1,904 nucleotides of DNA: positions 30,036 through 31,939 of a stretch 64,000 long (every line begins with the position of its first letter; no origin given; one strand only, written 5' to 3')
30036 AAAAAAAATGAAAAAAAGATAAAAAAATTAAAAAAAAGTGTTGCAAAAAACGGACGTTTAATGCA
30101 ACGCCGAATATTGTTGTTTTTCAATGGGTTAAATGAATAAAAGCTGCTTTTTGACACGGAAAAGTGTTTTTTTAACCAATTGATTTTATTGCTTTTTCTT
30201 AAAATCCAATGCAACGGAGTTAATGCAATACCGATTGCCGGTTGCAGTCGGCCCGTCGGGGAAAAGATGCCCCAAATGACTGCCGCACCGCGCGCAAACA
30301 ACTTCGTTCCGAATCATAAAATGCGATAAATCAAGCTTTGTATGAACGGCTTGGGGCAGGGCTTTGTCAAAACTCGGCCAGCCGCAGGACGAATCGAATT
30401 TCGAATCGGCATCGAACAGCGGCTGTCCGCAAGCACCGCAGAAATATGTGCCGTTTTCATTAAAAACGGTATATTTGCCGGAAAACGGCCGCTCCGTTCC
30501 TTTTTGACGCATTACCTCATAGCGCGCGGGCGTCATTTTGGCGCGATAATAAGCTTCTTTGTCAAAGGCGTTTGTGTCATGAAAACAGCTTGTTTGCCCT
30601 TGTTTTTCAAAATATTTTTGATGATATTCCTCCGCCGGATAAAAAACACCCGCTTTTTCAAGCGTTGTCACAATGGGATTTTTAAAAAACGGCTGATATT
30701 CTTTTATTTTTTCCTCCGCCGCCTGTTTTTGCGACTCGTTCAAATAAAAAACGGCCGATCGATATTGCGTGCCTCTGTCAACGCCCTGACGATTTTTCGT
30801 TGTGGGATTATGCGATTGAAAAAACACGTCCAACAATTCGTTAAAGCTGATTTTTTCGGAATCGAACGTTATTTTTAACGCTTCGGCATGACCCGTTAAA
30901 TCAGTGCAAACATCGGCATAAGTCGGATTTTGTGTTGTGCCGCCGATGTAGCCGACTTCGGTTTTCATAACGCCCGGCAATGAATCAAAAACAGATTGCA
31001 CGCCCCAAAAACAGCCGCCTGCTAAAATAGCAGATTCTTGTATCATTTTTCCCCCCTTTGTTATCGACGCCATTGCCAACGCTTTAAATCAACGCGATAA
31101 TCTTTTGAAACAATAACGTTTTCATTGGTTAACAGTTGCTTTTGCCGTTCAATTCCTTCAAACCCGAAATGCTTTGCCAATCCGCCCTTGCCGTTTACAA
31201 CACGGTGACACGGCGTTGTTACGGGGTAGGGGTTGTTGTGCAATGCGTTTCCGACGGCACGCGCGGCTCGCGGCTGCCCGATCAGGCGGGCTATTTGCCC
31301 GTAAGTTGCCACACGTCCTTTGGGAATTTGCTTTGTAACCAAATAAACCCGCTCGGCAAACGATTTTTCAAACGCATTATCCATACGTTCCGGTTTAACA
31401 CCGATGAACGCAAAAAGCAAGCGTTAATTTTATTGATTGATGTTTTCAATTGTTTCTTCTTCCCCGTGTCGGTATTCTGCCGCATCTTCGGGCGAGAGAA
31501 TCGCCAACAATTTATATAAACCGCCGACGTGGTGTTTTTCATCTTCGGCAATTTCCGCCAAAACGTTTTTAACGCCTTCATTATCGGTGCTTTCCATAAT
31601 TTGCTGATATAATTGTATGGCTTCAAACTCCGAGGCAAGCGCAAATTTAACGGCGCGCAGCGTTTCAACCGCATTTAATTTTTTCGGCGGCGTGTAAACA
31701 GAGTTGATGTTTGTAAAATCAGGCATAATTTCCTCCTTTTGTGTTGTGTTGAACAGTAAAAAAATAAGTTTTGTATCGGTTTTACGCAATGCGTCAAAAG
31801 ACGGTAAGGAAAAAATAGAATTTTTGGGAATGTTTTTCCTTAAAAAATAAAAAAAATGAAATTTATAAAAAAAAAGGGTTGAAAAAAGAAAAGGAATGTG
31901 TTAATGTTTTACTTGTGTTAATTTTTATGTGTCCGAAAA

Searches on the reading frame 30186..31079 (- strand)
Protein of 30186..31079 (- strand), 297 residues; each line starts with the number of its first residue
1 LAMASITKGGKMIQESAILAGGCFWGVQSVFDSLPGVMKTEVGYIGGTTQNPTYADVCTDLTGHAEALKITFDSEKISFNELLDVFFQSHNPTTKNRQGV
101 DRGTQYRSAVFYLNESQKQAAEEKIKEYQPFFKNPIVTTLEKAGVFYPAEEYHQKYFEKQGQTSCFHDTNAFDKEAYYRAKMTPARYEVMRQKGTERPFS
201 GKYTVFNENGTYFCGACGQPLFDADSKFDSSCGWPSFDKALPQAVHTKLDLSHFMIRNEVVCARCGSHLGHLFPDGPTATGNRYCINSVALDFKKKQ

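Call 21: search_protein_families(library=pfam, proteins=[window:30186-31079:-], max_evalue=0.01)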
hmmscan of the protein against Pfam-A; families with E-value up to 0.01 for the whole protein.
window:30186-31079:- (297 aa): 5 families
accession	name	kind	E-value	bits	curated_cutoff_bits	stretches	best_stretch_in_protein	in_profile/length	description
PF01625.27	PMSR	-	1.6e-62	210.7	23.7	1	17-165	2-152/153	Peptide methionine sulfoxide reductase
PF01641.26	SelR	-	1.3e-47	161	24.9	1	182-295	1-116/116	SelR domain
PF08271.17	Zn_Ribbon_TF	-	0.00044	20.2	29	0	202-218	9-26/43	TFIIB zinc-binding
PF19474.4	DUF6011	-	0.0025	17.8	26.6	0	213-226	10-23/37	Family of unknown function (DUF6011)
PF24046.1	At4g08330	-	0.0098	16.4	27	0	251-281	70-100/129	At4g08330 beta-tent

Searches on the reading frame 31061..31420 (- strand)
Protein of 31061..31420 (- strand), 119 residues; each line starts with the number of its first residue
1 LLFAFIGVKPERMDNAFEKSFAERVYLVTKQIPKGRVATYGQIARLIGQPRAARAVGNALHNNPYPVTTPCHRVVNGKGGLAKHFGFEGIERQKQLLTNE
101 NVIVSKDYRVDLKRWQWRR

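Call 21: search_protein_families(library=pfam, proteins=[window:31061-31420:-], max_evalue=0.01)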
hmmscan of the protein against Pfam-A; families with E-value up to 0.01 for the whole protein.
window:31061-31420:- (119 aa): 1 family
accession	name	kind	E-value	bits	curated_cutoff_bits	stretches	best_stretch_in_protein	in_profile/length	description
PF01035.26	DNA_binding_1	-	2.5e-31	107.8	27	1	21-102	2-81/81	6-O-methylguanine DNA methyltransferase, DNA binding domain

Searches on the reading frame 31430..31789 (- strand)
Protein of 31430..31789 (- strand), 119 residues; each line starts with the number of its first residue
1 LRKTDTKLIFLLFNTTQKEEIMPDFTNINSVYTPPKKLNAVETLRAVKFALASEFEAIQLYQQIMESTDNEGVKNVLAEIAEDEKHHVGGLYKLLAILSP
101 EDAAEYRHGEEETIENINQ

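Call 21: search_protein_families(library=pfam, proteins=[window:31430-31789:-], max_evalue=0.01)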
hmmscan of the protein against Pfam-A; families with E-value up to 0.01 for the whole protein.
window:31430-31789:- (119 aa): 3 families
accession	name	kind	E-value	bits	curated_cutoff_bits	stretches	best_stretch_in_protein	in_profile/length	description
PF02915.23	Rubrerythrin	-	3.2e-08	34.5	22.8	1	48-103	4-61/137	Rubrerythrin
PF22277.2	EncFtn-like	-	1e-05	25.6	27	1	42-88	15-60/85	EncFtn-like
PF13668.12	Ferritin_2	-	0.0054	17.3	24.7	1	45-96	4-64/138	Ferritin-like domain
